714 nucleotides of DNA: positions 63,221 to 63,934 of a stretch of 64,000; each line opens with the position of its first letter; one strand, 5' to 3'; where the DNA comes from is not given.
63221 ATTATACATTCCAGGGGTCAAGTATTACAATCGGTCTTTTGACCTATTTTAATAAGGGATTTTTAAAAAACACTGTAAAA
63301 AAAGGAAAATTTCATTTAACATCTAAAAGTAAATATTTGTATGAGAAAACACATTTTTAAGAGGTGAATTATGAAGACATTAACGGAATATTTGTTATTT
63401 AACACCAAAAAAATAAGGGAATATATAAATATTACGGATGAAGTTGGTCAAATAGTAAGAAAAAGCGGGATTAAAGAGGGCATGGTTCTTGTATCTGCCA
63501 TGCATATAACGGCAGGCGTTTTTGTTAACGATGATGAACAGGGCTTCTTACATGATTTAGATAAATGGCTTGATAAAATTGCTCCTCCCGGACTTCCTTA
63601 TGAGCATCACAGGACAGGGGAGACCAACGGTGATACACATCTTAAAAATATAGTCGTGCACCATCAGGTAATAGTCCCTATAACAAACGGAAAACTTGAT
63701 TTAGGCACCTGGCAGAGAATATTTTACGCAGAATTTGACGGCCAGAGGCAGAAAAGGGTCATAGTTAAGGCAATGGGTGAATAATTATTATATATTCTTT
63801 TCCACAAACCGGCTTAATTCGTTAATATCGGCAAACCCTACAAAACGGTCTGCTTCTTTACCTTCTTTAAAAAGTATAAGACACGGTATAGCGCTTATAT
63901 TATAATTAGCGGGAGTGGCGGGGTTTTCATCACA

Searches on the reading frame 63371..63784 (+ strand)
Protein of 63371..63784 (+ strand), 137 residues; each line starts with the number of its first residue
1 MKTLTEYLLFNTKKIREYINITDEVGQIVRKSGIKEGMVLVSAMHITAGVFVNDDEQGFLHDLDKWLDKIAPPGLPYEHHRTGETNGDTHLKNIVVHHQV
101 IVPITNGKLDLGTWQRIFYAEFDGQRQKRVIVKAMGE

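Call 12: search_protein_families(library=pfam, proteins=[window:63371-63784:+], max_evalue=0.01)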
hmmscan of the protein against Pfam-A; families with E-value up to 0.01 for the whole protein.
window:63371-63784:+ (137 aa): 1 family
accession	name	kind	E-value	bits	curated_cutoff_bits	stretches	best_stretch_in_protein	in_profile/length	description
PF01894.22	UPF0047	-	1.6e-38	131.9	27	1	20-133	1-116/117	Uncharacterised protein family UPF0047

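Call 29: find_encoding_contigs(protein=window:63371-63784:+, flank=10000, max_places=4)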
Protein window:63371-63784:+ (137 aa): no gene with exactly this product is on record in the collection.
